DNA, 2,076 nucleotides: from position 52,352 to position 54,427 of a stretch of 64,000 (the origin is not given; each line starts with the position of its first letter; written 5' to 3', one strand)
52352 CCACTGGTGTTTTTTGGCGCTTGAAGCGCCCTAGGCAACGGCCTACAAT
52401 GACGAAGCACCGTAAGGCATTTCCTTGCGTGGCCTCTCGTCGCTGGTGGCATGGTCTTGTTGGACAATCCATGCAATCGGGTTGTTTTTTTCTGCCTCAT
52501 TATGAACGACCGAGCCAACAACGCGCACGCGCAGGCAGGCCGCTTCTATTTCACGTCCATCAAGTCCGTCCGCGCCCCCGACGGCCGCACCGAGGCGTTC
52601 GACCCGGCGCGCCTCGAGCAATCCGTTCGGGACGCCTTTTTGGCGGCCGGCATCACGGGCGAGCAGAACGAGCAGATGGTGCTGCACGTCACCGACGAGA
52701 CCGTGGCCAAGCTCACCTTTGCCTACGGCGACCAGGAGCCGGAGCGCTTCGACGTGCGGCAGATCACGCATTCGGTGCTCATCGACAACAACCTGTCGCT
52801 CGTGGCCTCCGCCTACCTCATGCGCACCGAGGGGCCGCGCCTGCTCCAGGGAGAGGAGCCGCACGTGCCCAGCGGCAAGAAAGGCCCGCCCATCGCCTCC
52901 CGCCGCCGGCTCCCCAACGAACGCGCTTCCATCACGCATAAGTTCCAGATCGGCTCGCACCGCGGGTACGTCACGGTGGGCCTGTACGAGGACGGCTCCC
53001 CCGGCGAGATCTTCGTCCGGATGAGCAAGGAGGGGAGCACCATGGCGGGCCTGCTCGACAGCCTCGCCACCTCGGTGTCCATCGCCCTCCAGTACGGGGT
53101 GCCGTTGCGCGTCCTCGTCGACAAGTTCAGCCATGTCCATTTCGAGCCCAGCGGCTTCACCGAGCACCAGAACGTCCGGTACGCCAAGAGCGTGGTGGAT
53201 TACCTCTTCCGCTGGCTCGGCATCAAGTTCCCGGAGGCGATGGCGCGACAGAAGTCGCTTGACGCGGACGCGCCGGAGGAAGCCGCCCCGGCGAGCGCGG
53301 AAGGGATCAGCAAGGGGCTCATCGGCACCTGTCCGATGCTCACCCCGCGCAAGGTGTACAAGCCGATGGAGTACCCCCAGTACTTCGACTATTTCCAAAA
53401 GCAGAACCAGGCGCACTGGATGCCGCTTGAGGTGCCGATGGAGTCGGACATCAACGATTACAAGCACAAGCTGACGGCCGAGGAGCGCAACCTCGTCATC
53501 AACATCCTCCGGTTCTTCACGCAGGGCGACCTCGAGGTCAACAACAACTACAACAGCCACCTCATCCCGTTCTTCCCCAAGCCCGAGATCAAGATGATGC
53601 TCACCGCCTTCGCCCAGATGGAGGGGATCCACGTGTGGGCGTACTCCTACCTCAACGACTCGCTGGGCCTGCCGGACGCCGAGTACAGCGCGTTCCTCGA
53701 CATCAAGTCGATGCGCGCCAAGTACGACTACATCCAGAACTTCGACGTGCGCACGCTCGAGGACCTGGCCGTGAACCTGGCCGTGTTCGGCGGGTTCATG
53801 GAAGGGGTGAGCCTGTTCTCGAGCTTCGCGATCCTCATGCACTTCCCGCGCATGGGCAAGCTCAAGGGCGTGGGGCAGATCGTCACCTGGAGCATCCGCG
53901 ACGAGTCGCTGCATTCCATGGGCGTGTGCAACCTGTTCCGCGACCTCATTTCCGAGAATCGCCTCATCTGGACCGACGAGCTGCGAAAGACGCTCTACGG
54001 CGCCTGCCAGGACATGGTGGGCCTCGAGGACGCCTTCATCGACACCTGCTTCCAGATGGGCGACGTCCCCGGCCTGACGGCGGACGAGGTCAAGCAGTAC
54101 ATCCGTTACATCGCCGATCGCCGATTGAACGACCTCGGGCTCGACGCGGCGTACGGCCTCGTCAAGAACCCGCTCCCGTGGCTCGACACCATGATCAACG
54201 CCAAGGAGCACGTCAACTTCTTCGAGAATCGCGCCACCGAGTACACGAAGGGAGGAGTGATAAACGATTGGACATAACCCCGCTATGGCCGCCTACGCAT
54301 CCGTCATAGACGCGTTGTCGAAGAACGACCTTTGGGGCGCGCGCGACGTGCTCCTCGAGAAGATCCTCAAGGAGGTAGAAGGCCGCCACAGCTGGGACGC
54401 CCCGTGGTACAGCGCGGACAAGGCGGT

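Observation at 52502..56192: Unusual class I RNR operon: ATP-cone + NrdJ-C-terminal-like (TSCPD-like) segment + NrdB in one polypeptide, followed by a cone-less NrdA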

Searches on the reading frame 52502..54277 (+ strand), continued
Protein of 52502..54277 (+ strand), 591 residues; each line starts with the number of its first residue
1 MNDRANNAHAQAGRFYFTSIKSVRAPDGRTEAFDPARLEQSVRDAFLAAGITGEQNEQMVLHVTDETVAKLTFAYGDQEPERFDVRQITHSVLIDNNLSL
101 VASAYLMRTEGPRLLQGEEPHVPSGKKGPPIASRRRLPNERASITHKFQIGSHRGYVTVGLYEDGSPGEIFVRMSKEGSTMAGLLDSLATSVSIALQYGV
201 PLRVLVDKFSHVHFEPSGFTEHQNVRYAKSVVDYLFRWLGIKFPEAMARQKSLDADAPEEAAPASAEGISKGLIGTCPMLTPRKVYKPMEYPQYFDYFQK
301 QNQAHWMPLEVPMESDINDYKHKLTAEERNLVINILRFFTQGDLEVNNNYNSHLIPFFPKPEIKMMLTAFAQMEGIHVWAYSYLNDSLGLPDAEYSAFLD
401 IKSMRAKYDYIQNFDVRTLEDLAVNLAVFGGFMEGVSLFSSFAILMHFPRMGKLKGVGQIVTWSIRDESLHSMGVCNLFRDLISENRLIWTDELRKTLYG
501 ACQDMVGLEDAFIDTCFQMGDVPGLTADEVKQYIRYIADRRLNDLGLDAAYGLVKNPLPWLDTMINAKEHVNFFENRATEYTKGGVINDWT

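Call 25: find_encoding_contigs(protein=P0034, flank=8000, max_places=1)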
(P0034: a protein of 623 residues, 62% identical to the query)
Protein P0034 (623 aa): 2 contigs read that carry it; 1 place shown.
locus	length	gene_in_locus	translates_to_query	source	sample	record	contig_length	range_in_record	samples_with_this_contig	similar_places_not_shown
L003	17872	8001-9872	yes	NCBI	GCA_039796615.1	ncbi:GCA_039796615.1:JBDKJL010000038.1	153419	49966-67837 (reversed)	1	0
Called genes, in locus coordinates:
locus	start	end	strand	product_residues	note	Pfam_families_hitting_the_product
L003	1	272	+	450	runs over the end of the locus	PF00753:Lactamase_B, PF23023:Anti-Pycsar_Apyc1 (weak), PF12706:Lactamase_B_2 (weak), PF16661:Lactamase_B_6 (weak), PF10996:Beta-Casp, PF07521:RMMBL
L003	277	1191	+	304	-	PF00892:EamA (weak)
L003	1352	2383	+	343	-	PF02449:Glyco_hydro_42 (faint)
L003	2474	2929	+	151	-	-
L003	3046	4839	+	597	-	PF00009:GTP_EFTU, PF01926:MMR_HSR1 (weak), PF22042:EF-G_D2, PF03144:GTP_EFTU_D2, PF14492:EFG_III (weak), PF00679:EFG_C, PF21018:BipA_C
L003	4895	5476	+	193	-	PF13482:RNase_H_2, PF10108:DNA_pol_B_exo2 (weak)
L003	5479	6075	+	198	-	-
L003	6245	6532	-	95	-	-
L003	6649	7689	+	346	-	PF02646:RmuC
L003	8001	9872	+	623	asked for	PF03477:ATP-cone (weak), PF12637:TSCPD, PF00268:Ribonuc_red_sm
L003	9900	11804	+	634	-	PF00317:Ribonuc_red_lgN, PF02867:Ribonuc_red_lgC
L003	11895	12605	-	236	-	-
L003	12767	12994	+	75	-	PF01402:RHH_1 (weak)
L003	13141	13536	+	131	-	PF00903:Glyoxalase, PF22677:Ble-like_N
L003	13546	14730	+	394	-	PF04773:FecR (weak)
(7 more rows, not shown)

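Call 26: find_encoding_contigs(protein=P0005, flank=8000, max_places=1)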
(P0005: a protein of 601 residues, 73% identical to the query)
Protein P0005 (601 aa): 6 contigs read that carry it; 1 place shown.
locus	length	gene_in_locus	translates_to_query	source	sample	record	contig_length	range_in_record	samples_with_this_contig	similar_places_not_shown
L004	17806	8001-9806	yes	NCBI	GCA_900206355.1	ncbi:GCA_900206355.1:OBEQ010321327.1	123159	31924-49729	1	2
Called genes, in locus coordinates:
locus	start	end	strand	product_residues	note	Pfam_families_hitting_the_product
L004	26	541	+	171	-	-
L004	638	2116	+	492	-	PF13482:RNase_H_2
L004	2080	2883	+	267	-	PF18306:LDcluster4, PF03641:Lysine_decarbox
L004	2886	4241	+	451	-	PF22053:DUF6938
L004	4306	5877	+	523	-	-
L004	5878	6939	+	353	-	-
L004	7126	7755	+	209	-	PF13482:RNase_H_2, PF10108:DNA_pol_B_exo2 (faint)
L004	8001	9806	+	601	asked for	PF03477:ATP-cone (weak), PF12637:TSCPD, PF00268:Ribonuc_red_sm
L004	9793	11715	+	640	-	PF00317:Ribonuc_red_lgN, PF02867:Ribonuc_red_lgC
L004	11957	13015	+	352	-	-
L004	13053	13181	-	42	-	PF13443:HTH_26, PF01381:HTH_3 (weak)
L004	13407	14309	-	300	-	-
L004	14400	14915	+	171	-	-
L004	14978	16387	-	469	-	-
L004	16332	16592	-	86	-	-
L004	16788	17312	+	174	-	PF13785:DUF4178 (weak)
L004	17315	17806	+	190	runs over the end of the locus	PF01997:Translin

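Call 27: predict_structure(alignment_id=A1)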
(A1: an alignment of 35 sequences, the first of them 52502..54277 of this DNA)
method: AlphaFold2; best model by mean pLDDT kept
length: 591 residues; sequences in the alignment: 35
mean_pLDDT: 63.4   pTM: 0.45
mean pLDDT of the five models: 63.4, 58.6, 52.6, 52.3, 49.7
residues with pLDDT >= 90: 25; 70-90: 233; 50-70: 180; < 50: 153
segments of 3 or more residues with pLDDT < 50: 1-13, 111-138, 211-223, 250-295, 304-311, 341-351, 567-591
pLDDT, mean of each block of 10 residues (from residue 1): 31 62 85 88 89 81 90 85 90 89 82 33 31 43 69 73 73 67 70 72 70 35 52 70 65 35 33 37 32 50 46 67 74 63 44 53 55 57 63 57 71 66 74 68 61 61 68 76 72 84 84 78 79 83 76 67 50 34 32 30
secondary structure, 60 per line:
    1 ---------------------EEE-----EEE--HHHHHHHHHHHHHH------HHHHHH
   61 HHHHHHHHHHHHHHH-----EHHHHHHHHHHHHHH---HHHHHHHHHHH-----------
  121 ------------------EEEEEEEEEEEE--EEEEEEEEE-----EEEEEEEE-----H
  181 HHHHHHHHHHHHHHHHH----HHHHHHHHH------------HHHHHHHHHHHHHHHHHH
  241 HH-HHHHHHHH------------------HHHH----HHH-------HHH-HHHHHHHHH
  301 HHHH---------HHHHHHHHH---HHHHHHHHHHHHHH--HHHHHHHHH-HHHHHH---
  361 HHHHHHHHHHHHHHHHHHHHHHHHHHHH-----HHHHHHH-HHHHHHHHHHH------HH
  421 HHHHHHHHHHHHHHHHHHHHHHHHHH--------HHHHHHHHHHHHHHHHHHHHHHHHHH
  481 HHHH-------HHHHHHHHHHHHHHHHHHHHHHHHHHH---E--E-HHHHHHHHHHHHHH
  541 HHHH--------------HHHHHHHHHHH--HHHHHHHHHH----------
elements in order: E22-24 E30-32 H35-48 H55-75 H82-95 H99-109 E139-150 E153-161 E167-174 H180-197 H202-210 H223-242 H244-251 H270-273 H292-304 H314-322 H326-339 H342-350 H352-357 H361-388 H394-400 H402-412 H419-446 H455-484 H492-518 H527-544 H559-569 H572-581
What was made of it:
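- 52565..52822 (+): ATP-cone (residues 22-107), of the Patescibacterial NrdJ type. AF2 pLDDT 85-90 (call 27).
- On ATP-cone (PF03477): AF2 gives a helical bundle plus beta-hairpin at pLDDT 85-90 (call 27).
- AF2 gave no confident inter-domain arrangement (pTM 0.45, call 27).
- Tried and rejected: Uninformative (pTM 0.45, call 27).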

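Call 39: find_encoding_contigs(protein=P0068, flank=5000, max_places=1)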
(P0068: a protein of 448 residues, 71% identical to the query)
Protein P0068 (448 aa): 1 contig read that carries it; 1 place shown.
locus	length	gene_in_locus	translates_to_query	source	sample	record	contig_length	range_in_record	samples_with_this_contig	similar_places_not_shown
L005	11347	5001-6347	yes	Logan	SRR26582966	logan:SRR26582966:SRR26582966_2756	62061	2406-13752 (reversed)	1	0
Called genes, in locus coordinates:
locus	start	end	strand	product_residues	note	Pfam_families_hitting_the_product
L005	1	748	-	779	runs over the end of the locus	PF05970:PIF1 (faint), PF05203:Hom_end_hint, PF14528:LAGLIDADG_3 (faint), PF13245:AAA_19, PF13604:AAA_30, PF13538:UvrD_C_2 (faint)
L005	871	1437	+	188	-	-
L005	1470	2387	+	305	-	-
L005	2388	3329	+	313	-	-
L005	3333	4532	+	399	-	-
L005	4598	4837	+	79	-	-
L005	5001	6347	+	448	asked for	PF03477:ATP-cone, PF00268:Ribonuc_red_sm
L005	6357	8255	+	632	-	PF00317:Ribonuc_red_lgN, PF02867:Ribonuc_red_lgC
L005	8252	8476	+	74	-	-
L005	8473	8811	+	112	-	PF00085:Thioredoxin, PF00578:AhpC-TSA (weak), PF13098:Thioredoxin_2, PF13728:TraF (weak), PF13905:Thioredoxin_8 (faint)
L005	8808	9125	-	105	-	-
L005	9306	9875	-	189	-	-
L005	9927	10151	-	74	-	-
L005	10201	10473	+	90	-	-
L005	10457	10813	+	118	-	-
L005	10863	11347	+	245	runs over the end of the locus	-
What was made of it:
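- Class I NrdA tails of the CxxC type are normally served by thioredoxin or glutaredoxin (established knowledge), and a thioredoxin gene accompanies the cone-only operon L005 (call 39).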

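Call 40: find_encoding_contigs(protein=P0058, flank=5000, max_places=1)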
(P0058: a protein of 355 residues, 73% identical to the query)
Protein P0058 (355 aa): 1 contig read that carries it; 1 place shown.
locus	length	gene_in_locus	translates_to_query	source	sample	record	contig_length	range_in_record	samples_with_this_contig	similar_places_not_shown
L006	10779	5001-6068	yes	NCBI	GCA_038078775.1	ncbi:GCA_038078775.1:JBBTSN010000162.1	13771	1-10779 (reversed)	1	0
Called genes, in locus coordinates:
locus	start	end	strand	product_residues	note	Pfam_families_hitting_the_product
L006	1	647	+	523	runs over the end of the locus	-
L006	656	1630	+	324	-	-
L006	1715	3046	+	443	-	PF00890:FAD_binding_2 (faint), PF01134:GIDA (faint), PF01266:DAO (weak), PF07992:Pyr_redox_2, PF12831:FAD_oxidored, PF13738:Pyr_redox_3, PF00070:Pyr_redox, PF02852:Pyr_redox_dim, +2 more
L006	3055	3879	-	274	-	-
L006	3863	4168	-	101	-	-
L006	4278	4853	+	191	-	PF13482:RNase_H_2, PF10108:DNA_pol_B_exo2 (faint)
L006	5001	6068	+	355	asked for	PF00268:Ribonuc_red_sm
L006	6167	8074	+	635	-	PF00317:Ribonuc_red_lgN, PF02867:Ribonuc_red_lgC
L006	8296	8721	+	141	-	-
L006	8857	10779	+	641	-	PF03717:PBP_dimer (weak), PF00905:Transpeptidase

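Call 41: find_encoding_contigs(protein=P0070, flank=5000, max_places=1)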
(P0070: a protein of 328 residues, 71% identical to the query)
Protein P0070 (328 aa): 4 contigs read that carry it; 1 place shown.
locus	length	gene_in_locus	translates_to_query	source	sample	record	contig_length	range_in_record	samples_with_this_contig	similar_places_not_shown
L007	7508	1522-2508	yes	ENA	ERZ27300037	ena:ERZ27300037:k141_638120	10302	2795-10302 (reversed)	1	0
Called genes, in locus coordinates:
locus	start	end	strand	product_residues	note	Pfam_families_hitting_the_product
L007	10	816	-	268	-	PF12762:DDE_Tnp_IS1595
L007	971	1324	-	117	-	PF02675:AdoMet_dc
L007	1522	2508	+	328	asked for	PF00268:Ribonuc_red_sm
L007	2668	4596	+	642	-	PF00317:Ribonuc_red_lgN, PF02867:Ribonuc_red_lgC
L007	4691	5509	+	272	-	-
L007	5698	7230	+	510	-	-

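Call 45: search_protein_families(library=pfam, alignment_id=A1, max_evalue=0.01)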
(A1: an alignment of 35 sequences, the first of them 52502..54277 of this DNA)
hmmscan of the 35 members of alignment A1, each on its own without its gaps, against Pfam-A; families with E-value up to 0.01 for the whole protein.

A. member 1, window:52502-54277:+ (591 aa): 3 families
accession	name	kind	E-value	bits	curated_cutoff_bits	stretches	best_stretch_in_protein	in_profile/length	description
PF00268.27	Ribonuc_red_sm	-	2.4e-70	237.5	33.6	1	283-557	1-281/281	Ribonucleotide reductase, small chain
PF12637.14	TSCPD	-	2.4e-11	44.2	22.8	1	147-239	6-84/88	TSCPD domain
PF03477.21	ATP-cone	-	2.3e-05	25.3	25.8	1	22-107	2-81/88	ATP cone domain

B. families by the number of members that match (of 35 scanned): 3 families
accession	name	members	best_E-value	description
PF00268.27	Ribonuc_red_sm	35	2.9e-75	Ribonucleotide reductase, small chain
PF12637.14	TSCPD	35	9.6e-14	TSCPD domain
PF03477.21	ATP-cone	35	3.1e-12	ATP cone domain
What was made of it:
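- On ATP-cone (PF03477): All 35 family members match at E <= 0.01, with a best of 3e-12 (call 45).
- On TSCPD domain (PF12637): 35 of 35 members match (call 45).
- Checked: All 35 aligned family members match all three Pfam families (call 45).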

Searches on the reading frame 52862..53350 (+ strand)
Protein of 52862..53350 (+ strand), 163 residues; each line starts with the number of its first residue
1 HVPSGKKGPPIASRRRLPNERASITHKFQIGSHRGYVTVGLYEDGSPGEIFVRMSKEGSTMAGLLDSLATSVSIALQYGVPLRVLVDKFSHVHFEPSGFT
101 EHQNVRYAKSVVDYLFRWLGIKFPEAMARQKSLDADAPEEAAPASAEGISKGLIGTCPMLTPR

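Call 7: search_solved_structures(query=window:52862-53350:+, max_evalue=1, show_alignments=3)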
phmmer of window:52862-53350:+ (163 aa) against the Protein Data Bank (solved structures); distinct sequences matched with E-value up to 1: 3.
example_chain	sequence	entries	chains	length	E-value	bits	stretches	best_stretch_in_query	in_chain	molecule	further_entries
7fax_A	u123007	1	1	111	0.17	15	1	56-126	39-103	TbLW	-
7xgw_F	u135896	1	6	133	0.24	14.6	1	57-126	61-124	Transcription elongation factor s-II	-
6kqv_A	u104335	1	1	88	0.36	14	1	46-97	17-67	Ubiquitin carboxyl-terminal hydrolase 19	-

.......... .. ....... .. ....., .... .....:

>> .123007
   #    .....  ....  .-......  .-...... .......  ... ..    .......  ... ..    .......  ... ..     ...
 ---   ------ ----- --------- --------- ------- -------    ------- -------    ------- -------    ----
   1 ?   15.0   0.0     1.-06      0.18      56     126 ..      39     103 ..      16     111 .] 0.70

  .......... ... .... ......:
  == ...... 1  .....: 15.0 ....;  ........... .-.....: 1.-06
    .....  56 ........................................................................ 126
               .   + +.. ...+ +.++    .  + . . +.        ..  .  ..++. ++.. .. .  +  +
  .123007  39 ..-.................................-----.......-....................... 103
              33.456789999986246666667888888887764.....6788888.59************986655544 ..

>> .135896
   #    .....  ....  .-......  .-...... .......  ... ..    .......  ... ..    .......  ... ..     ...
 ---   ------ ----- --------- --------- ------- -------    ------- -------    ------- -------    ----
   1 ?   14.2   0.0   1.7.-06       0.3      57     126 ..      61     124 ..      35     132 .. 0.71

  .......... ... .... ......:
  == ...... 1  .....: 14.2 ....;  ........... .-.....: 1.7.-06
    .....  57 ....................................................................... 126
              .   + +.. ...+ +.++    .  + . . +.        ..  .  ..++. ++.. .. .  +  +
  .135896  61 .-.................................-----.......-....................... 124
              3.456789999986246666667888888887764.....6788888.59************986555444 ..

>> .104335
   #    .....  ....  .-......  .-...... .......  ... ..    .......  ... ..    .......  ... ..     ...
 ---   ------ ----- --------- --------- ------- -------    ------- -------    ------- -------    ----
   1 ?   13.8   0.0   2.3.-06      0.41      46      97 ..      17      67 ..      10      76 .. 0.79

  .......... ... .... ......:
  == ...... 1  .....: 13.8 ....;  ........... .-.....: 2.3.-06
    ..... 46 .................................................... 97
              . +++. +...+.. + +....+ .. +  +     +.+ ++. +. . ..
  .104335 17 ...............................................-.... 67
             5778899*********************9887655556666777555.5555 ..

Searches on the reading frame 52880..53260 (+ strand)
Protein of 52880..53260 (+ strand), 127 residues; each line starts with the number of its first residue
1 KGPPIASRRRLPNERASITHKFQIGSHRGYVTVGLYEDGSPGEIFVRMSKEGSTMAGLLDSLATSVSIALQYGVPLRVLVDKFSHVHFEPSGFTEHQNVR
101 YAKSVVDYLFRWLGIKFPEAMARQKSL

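Call 30: search_solved_structures(query=A2, max_evalue=10, show_alignments=2)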
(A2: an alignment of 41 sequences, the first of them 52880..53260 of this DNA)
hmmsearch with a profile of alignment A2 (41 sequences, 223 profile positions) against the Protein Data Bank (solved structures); distinct sequences matched with E-value up to 10: 2.
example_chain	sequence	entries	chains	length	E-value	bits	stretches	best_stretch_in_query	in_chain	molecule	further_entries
1z2q_A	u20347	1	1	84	0.62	12.7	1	189-219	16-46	LM5-1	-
26rv_A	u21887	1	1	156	1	12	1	136-164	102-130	Bacterioferritin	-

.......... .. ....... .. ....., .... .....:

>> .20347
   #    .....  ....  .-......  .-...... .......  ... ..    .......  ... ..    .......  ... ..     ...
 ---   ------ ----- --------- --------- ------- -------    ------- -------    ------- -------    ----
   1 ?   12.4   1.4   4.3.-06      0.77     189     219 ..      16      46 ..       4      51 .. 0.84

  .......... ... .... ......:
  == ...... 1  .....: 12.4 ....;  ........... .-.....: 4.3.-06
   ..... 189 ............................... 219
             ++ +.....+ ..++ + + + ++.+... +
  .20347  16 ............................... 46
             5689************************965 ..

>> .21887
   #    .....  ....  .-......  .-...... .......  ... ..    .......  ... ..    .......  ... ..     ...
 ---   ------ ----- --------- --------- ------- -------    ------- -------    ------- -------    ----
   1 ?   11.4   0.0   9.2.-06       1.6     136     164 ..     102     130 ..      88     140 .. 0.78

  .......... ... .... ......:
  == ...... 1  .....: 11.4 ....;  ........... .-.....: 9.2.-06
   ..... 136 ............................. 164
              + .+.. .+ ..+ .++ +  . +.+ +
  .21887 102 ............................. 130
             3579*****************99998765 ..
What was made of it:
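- Tried and rejected: Solved structure for the module. phmmer and profile searches of PDB sequences found nothing (calls 7, 30).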

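Call 36: predict_structure(alignment_id=A2)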
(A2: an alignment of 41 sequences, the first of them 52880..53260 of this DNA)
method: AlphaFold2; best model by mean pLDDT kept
length: 127 residues; sequences in the alignment: 41
mean_pLDDT: 88.1   pTM: 0.81
mean pLDDT of the five models: 88.1, 88.0, 87.7, 87.4, 86.4
residues with pLDDT >= 90: 93; 70-90: 14; 50-70: 16; < 50: 4
segments of 3 or more residues with pLDDT < 50: none
pLDDT, mean of each block of 10 residues (from residue 1): 56 77 96 92 95 95 96 94 92 96 97 91 62
secondary structure, 60 per line:
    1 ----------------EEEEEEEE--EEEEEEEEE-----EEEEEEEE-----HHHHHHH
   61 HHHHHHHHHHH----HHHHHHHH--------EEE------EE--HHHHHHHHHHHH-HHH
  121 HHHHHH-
elements in order: E17-24 E27-35 E41-48 H54-71 H76-83 E92-94 H105-116 H118-126
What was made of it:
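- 52895..53233 (+): Cys-less TSCPD / 'IscU-like' / CRD-N module (residues 132-244), derived from NrdJ. AF2 of the module alone gives pLDDT 88 and pTM 0.81 (call 36).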

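Call 42: fold_search(model_id=the predicted structure, library=pdb)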
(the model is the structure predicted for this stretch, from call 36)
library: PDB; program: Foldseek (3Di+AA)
matches with E <= 10: 655; with E <= 0.001: 0
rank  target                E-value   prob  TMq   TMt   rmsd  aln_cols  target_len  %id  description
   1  6jdv_A                1.3e-01  0.16  0.20  0.03  22.4        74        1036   18  Crystal structure of Nme1Cas9 in complex with sgRNA and target DNA (ATATGATT PAM) in catalytic state (released 2019-11-06)
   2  6kc8_A                2.0e-01  0.14  0.20  0.03  22.9        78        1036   17  Crystal structure of WT Nme1Cas9 in complex with sgRNA and target DNA (ATATGATT PAM) in post-cleavage state (released 2019-11-06)
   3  3dwa_C                3.5e-01  0.21  0.21  0.22   7.6        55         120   18  Crystal structure of the B-subunit of the AB5 toxin from E. coli (released 2008-11-04)
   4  9bk6_A                3.7e-01  0.41  0.29  0.35   4.1        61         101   24  Structure of B10_CYTX binder-complex (released 2024-10-09)
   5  3kww_A                4.2e-01  0.08  0.23  0.13  16.8       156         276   10  Crystal structure of the 'restriction triad' mutant of HLA B*3508, beta-2-microglobulin and EBV peptide (released 2010-06-09)
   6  1q48_MODEL_1_A        5.0e-01  0.15  0.28  0.27   8.3        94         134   10  Solution NMR Structure of The Haemophilus Influenzae Iron-Sulfur Cluster Assembly Protein U (IscU) with Zinc B (released 2003-11-18)
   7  1zhl_A                5.0e-01  0.07  0.23  0.12  17.1       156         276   10  Crystal structure of HLA-B*3508 presenting 13-mer EBV antigen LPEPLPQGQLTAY (released 2005-05-17)
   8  8xgm_D                5.7e-01  0.16  0.22  0.21   4.4        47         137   11  Cryo-EM structure of human GPR1 bound to chemerin (released 2024-08-21)
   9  1prt_F                5.7e-01  0.14  0.20  0.25   9.3        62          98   13  THE CRYSTAL STRUCTURE OF PERTUSSIS TOXIN (released 1995-01-26)
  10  3vfn_A                5.7e-01  0.06  0.23  0.13  17.0       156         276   10  crystal structure of HLA B*3508LPEP151A, HLA mutant Ala151 (released 2012-03-07)
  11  6je4_E                6.1e-01  0.07  0.21  0.03  26.9       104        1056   20  Crystal structure of Nme1Cas9-sgRNA-dsDNA dimer mediated by double protein inhibitor AcrIIC3 monomers (released 2019-11-06)
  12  5mvi_A                6.5e-01  0.06  0.17  0.06  16.5        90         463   13  Crystal structure of 2-methylcitrate dehydratase (PrpD) from Salmonella enterica (released 2018-02-14)
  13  8k2v_A                6.9e-01  0.20  0.20  0.13   6.1        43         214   23  3-Methylcrotonyl-CoA Carboxylase in MCCD state with Acetyl CoA (released 2024-07-10)
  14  3dwa_E                6.9e-01  0.14  0.21  0.22   7.7        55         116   18  Crystal structure of the B-subunit of the AB5 toxin from E. coli (released 2008-11-04)
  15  7u65_G                7.3e-01  0.33  0.29  0.39   4.3        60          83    7  Structure of E. coli dGTPase bound to T7 bacteriophage protein Gp1.2 (released 2022-08-31)
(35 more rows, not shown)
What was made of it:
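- Foldseek against the PDB gave nothing at E < 0.1 (call 42). IscU entries appear among my Foldseek hits at ranks 6 and 25 (call 42).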
